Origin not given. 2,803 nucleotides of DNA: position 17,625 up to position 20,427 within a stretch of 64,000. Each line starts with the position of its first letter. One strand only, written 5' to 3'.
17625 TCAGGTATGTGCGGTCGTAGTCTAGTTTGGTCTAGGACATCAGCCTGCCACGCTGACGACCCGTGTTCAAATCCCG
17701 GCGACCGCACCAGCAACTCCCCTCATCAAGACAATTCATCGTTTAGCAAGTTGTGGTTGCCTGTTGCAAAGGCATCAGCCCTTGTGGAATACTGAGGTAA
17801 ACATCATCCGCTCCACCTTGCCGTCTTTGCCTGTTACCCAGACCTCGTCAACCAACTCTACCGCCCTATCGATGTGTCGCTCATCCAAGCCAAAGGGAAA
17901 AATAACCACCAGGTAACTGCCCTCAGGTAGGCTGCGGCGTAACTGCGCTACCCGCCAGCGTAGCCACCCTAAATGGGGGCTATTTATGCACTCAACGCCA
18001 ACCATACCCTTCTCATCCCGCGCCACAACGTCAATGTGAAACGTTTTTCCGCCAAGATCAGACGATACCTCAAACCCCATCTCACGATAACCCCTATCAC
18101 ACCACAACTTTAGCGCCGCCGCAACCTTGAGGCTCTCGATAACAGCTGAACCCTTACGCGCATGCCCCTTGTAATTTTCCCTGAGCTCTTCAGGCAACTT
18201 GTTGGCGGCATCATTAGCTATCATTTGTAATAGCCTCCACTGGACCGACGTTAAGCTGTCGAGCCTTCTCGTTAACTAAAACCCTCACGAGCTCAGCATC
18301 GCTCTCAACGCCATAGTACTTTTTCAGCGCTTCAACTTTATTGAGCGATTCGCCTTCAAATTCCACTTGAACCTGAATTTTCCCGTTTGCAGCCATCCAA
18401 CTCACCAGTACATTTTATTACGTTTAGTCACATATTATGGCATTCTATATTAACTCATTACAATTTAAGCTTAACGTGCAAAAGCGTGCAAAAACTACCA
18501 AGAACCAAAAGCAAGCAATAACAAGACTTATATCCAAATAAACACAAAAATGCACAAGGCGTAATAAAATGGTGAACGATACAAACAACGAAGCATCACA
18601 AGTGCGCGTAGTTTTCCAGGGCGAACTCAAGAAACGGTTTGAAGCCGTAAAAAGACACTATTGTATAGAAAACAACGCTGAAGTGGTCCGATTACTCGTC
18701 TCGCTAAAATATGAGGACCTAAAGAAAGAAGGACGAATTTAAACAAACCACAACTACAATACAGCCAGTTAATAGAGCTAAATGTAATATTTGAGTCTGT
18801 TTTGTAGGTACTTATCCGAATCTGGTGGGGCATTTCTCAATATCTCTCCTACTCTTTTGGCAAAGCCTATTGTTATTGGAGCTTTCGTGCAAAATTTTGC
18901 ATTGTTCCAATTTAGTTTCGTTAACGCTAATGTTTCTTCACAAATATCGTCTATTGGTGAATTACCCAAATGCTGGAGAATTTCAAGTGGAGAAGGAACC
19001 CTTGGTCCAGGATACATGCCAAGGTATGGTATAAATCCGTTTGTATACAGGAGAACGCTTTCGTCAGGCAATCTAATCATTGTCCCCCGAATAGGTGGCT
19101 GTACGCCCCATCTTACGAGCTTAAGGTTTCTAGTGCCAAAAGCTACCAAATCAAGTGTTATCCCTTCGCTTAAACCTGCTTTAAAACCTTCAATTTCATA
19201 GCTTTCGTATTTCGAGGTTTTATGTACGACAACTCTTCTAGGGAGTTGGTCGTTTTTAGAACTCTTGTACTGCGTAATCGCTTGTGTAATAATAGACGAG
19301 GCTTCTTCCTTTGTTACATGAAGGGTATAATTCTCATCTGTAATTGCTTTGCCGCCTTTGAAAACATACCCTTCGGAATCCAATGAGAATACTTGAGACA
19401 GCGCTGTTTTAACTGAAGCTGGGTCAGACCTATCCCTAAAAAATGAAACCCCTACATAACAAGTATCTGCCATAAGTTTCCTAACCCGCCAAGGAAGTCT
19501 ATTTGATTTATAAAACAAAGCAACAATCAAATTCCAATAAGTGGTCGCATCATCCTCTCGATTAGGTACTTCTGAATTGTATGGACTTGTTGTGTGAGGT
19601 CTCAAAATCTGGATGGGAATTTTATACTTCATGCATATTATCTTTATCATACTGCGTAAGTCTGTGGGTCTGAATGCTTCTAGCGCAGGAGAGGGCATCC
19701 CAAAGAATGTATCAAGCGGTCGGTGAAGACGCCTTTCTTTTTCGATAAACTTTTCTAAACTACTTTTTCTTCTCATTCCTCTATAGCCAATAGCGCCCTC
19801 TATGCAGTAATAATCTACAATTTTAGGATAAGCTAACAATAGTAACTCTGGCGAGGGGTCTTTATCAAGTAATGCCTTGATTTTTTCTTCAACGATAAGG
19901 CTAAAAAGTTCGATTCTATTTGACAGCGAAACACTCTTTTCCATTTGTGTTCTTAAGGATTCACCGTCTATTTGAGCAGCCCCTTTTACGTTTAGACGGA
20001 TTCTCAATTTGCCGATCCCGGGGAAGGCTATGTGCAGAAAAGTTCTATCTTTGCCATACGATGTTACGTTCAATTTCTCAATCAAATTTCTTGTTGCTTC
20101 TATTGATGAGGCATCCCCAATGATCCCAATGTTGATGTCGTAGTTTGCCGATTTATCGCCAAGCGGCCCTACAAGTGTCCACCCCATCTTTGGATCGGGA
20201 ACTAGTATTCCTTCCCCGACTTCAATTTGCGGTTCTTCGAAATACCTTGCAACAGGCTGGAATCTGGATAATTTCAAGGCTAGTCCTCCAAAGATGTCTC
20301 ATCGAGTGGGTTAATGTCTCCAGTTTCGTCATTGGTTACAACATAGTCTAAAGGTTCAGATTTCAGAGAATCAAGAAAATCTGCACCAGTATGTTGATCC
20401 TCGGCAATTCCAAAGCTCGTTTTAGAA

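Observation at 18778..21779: Short-pAgo operon whose putative APAZ partner carries a Schlafen/AlbA_2-type domain instead of SIR2, TIR or a nuclease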

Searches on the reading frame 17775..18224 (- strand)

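Call 3: search_protein_families(library=pfam, proteins=[window:17775-18224:-], max_evalue=1)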
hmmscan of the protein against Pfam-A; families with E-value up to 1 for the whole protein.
window:17775-18224:- (149 aa): 1 family
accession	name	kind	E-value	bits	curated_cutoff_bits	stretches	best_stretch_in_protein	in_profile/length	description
PF18741.7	MTES_1575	-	0.018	15.5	38.2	1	47-80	10-45/96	REase_MTES_1575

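Call 4: search_protein_families(library=padloc, proteins=[window:17775-18224:-], max_evalue=1)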
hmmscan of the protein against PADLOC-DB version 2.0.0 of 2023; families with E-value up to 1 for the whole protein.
window:17775-18224:- (149 aa): 0 families

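Call 5: search_protein_families(library=ncbifam, proteins=[window:17775-18224:-], max_evalue=1)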
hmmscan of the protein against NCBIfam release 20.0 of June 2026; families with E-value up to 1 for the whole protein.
window:17775-18224:- (149 aa): 0 families

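Call 78: search_protein_families(library=phrogs, proteins=[window:17775-18224:-], max_evalue=0.01)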
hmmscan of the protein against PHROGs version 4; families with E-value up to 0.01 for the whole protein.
window:17775-18224:- (149 aa): 0 families

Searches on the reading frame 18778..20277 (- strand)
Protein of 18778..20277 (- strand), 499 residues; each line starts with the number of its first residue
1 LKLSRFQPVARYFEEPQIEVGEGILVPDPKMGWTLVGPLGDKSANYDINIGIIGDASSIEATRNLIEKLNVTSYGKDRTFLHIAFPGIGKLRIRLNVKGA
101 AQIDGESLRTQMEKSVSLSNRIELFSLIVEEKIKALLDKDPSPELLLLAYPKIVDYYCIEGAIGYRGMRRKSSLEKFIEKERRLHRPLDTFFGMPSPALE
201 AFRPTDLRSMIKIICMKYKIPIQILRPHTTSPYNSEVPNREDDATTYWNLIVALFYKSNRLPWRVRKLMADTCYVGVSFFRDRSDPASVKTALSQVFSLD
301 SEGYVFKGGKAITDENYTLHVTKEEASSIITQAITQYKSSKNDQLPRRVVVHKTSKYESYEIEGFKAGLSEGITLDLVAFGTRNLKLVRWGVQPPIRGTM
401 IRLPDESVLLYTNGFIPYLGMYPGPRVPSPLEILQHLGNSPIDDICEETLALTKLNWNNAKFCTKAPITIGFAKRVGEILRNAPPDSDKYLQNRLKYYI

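Call 3: search_protein_families(library=pfam, proteins=[window:18778-20277:-], max_evalue=1)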
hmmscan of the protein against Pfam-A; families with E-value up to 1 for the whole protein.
window:18778-20277:- (499 aa): 3 families
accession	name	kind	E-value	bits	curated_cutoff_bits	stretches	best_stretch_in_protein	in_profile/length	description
PF02171.23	Piwi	-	0.00063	19.5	28.9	1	205-354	12-156/302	Piwi domain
PF22920.2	UvrC_RNaseH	-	0.019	15.3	24.3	1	306-354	21-69/116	UvrC Ribonuclease H-like domain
PF16569.11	GramPos_pilinBB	-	0.17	13.2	30.5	0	293-338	28-76/116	Gram-positive pilin backbone subunit 2, Cna-B-like domain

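Call 4: search_protein_families(library=padloc, proteins=[window:18778-20277:-], max_evalue=1)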
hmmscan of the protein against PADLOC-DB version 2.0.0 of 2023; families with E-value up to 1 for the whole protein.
window:18778-20277:- (499 aa): 18 families
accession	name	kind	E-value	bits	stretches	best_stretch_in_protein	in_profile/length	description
PDLC02376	pAgo_I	-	1.6e-113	378.3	1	11-499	4-455/455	Class I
PDLC02436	pAgo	-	1.8e-96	321.8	1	13-489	10-451/460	-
PDLC02378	pAgo_I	-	1.7e-78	262.7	1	11-499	5-493/493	Class I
PDLC02392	pAgo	-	1e-59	200.3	1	205-498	52-345/346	-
PDLC02377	pAgo_I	-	1.7e-53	180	2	205-491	160-451/457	Class I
PDLC02384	pAgo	-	7.7e-38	128.3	1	206-479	731-1015/1030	-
PDLC02420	Aga_SIR2-PNTD1-PNTD2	-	3.4e-33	112.9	1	206-479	711-992/1010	Class I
PDLC02428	PprPIWI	-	2.8e-16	57.4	1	210-485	404-653/666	-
PDLC02397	pAgo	-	7.1e-15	52.9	1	210-482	317-565/578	-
PDLC02389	pAgo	-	2.2e-08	31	1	211-484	463-722/733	-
PDLC02388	pAgo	-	2.6e-07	27.3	1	211-481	447-700/716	-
PDLC02381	pAgo_II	-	2.7e-07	27.5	1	210-481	333-596/617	Class II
PDLC02386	pAgo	-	4.7e-06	23.4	1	214-378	437-585/697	-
PDLC02387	pAgo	-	0.00056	16.4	1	324-476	504-649/672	-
PDLC02382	pAgo_II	-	0.0011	15.5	1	429-474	714-759/782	Class II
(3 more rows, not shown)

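Call 5: search_protein_families(library=ncbifam, proteins=[window:18778-20277:-], max_evalue=1)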
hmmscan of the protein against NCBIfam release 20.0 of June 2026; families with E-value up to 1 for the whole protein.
window:18778-20277:- (499 aa): 1 family
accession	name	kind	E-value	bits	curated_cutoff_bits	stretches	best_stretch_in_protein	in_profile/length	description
NF052569.1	ProtArgonAgoRhdb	equivalog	4e-06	25.4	700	1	389-497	644-754/759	protein argonaute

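Call 8: search_solved_structures(query=window:18778-20277:-, max_evalue=0.01, show_alignments=2)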
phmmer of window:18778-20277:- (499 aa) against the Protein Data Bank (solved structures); distinct sequences matched with E-value up to 0.01: 12.
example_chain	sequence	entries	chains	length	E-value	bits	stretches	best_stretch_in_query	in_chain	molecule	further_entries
9jsb_A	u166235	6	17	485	1.1e-53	185.8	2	206-482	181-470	Ago | pAgo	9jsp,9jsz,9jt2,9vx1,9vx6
9om4_B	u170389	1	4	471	1.1e-53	185.8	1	205-498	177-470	Prokaryotic argonaute MID-PIWI family protein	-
9qbp_B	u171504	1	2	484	1.9e-53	185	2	207-482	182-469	Protein argonaute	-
9qbl_B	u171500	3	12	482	5.9e-50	173.5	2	207-482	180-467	Protein argonaute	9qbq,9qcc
8qlo_B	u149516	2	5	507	1e-40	143.1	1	12-483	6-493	Short prokaryotic Argonaute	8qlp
8ifk_B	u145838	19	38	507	4.8e-37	130.9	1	12-483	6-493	Piwi domain-containing protein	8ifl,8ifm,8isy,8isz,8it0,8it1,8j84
8j8h_A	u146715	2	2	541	5.1e-37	130.8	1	12-483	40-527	Piwi domain-containing protein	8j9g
8fex_B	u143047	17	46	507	3.9e-35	124.6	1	12-483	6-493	short pAgo | Piwi domain-containing protein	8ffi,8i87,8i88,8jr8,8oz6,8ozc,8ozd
8j7s_A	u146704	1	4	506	5.7e-35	124.1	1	12-482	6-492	Piwi domain-containing protein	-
8in8_C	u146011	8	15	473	2.3e-24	89.1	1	206-485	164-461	Piwi domain protein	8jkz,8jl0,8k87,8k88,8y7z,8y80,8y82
6qzk_A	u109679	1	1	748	7e-06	28.1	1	211-484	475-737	Protein argonaute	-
1yvu_A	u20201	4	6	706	9.9e-06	27.7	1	200-480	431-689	hypothetical protein aq_1447 | Argonaute protein | Argonaute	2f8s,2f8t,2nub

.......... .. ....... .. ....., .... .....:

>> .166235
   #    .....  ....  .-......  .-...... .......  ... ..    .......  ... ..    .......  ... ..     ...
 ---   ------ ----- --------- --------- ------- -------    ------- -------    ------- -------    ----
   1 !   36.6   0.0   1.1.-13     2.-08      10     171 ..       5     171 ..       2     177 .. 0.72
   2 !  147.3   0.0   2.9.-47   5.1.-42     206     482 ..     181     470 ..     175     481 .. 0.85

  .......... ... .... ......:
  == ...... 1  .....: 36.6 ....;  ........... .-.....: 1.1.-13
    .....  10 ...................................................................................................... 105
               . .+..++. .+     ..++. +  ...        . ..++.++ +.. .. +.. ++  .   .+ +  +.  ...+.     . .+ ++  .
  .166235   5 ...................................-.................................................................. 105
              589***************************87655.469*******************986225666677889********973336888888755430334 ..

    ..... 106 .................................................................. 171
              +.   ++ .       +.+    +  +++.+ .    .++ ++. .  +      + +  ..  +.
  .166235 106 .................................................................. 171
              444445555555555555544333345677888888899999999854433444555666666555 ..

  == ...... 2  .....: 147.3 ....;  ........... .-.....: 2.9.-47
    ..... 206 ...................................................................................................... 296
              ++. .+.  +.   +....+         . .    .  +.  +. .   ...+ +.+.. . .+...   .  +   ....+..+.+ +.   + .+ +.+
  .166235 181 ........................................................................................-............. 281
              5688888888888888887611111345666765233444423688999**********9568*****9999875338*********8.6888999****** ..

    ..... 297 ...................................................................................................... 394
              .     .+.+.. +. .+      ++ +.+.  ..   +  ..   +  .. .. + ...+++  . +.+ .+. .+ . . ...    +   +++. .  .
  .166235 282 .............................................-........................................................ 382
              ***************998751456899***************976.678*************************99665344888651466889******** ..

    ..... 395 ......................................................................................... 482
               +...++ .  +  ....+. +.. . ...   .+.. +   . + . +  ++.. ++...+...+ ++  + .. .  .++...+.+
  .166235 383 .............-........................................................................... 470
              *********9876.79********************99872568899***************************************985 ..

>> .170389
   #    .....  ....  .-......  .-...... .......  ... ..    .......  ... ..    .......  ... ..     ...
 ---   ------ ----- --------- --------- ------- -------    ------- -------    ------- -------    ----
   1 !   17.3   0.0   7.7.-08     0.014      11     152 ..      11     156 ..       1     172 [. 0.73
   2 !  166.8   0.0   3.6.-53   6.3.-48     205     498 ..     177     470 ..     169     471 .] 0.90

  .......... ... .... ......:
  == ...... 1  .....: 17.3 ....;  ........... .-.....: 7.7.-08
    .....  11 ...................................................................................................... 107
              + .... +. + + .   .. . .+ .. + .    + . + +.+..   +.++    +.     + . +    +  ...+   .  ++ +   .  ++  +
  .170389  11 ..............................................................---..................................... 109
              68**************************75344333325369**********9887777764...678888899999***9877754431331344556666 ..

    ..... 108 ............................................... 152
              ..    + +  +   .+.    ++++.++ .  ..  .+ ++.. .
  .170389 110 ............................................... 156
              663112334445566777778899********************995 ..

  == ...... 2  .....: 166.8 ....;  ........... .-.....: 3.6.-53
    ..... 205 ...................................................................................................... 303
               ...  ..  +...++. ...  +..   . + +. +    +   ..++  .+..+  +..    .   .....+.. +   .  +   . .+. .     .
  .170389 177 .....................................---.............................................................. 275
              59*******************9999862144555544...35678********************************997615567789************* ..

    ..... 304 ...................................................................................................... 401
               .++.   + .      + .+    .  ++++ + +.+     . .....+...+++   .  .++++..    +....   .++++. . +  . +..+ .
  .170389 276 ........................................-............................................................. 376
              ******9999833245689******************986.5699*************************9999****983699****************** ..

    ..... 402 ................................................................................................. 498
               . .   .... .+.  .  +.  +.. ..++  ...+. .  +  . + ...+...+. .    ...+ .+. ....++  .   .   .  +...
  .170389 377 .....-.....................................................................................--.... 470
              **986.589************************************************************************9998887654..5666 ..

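Call 31: find_homologous_proteins(query=window:18778-20277:-, max_evalue=1e-10)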
Query window:18778-20277:- (499 aa): 345 proteins with E <= 1e-10 among 8000 candidates; the best 120 are listed.
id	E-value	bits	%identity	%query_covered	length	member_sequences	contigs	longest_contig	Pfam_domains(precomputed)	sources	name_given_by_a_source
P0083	0.0e+0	1136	100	100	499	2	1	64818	-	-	-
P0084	7.8e-253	858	73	100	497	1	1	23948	-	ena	-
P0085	1.9e-252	856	73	100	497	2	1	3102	-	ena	-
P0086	4.9e-220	749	64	100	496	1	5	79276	-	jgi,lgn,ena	-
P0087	1.9e-219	747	63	100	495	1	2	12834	-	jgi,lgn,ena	-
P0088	8.1e-218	742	65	100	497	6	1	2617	-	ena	-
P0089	9.7e-216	735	62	100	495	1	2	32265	-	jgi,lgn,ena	-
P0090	3.4e-215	733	63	100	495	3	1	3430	-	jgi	-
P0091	1.3e-214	731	63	100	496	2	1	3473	-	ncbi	-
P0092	1.9e-214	731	63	100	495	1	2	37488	-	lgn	-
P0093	2.6e-214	730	61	100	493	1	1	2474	-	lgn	-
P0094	4.1e-213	727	63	100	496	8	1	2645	-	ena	-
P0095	7.8e-213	726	62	100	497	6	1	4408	-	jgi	jgi:hypothetical protein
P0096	8.8e-213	725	61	100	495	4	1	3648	-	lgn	-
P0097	2.3e-212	724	62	100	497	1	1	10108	-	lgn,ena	-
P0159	1.5e-123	431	43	100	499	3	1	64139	-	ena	-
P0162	4.7e-118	413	42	100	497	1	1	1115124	-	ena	-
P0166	6.2e-89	317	38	98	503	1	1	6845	-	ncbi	-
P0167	5.6e-83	297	34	99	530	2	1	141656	-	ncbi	-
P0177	2.8e-76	275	35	97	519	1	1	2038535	PF02171.24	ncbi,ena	-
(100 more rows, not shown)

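Call 32: find_encoding_contigs(protein=P0162, flank=5000, max_places=1)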
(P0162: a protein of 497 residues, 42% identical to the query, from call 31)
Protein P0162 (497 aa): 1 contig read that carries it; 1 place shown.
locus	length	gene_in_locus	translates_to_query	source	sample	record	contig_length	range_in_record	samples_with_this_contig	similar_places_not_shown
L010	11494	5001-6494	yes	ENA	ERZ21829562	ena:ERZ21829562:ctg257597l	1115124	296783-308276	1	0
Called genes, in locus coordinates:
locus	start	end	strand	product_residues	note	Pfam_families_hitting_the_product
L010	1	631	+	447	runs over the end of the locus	PF12161:HsdM_N (weak), PF02384:N6_Mtase, PF01170:UPF0020 (weak), PF07669:Eco57I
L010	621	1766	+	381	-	PF01420:Methylase_S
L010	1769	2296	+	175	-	PF14280:DUF4365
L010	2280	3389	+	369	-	-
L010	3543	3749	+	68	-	-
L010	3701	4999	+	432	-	-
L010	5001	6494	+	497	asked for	-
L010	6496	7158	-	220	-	PF20582:UPF0758_N, PF04002:RadC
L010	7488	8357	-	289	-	PF02661:Fic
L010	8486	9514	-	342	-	PF05050:Methyltransf_21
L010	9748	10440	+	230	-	-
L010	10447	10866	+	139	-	PF13473:Cupredoxin_1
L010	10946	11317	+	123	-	PF01022:HTH_5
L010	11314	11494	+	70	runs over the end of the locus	PF00403:HMA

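Call 33: find_encoding_contigs(protein=P0159, flank=5000, max_places=1)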
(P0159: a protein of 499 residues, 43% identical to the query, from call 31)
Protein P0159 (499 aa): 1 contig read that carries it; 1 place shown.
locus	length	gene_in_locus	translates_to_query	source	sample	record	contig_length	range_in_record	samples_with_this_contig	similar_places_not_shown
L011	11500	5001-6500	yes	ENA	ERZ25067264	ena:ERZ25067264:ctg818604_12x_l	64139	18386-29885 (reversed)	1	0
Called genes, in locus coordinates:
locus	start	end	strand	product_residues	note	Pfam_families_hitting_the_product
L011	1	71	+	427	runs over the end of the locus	-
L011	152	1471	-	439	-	-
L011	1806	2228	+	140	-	PF13470:PIN_3 (weak)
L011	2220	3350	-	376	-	PF01022:HTH_5, PF01978:TrmB (weak)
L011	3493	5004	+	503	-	PF04326:SLFN_AlbA_2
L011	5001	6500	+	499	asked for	-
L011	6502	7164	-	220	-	PF20582:UPF0758_N, PF04002:RadC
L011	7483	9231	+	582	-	-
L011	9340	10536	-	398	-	PF01637:ATPase_2 (faint), PF25201:nSTAND6 (weak), PF13173:AAA_14, PF13635:DUF4143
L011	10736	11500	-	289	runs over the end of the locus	PF02661:Fic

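Call 34: find_encoding_contigs(protein=P0166, flank=5000, max_places=1)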
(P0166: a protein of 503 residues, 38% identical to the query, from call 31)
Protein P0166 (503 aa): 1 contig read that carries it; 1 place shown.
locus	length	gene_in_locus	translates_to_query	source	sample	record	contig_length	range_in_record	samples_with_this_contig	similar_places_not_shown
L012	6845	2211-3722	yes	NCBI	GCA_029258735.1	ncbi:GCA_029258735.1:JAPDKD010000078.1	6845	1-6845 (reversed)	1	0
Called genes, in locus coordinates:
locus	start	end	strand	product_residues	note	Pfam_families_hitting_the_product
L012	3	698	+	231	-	?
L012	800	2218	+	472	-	PF04326:SLFN_AlbA_2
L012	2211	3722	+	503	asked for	-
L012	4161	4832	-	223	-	PF02384:N6_Mtase, PF07669:Eco57I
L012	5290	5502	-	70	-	PF10047:DUF2281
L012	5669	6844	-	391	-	?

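Call 35: find_encoding_contigs(protein=P0167, flank=5000, max_places=1)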
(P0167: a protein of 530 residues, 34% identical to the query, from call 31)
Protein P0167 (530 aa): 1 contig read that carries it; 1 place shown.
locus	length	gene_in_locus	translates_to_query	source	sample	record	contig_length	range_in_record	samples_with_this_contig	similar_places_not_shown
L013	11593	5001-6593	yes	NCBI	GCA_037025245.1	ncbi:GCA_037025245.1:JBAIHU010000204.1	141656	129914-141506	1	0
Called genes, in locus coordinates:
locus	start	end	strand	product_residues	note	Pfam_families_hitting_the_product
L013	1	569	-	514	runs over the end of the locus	PF13005:zf-IS66, PF13817:DDE_Tnp_IS66_C (faint), PF03050:DDE_Tnp_IS66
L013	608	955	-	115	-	PF05717:TnpB_IS66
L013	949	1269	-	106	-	-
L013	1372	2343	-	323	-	PF02899:Phage_int_SAM_1 (faint), PF00589:Phage_integrase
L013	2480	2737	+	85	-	PF02604:PhdYeFM_antitox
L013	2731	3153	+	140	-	PF01850:PIN (weak)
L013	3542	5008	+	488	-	PF13676:TIR_2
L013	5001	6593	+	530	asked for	-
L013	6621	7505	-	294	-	-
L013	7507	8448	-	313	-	PF08843:AbiEii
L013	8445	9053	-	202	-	PF13338:AbiEi_4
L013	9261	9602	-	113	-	PF07883:Cupin_2, PF02311:AraC_binding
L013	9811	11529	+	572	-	-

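Call 36: find_encoding_contigs(protein=P0177, flank=5000, max_places=1)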
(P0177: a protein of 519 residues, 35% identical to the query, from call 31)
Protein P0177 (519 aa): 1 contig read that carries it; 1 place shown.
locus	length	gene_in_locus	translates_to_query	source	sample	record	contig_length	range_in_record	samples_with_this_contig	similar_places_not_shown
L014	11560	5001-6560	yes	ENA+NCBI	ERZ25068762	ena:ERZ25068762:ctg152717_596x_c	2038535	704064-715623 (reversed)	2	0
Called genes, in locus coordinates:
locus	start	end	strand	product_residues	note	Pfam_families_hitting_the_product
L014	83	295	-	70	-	-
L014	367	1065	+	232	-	PF13610:DDE_Tnp_IS240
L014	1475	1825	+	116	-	-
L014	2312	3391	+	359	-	-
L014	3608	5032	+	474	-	PF13676:TIR_2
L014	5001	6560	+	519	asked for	PF02171:Piwi (weak)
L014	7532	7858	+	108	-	-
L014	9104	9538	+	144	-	PF01381:HTH_3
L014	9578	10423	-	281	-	-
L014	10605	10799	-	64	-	-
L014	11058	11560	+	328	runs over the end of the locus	-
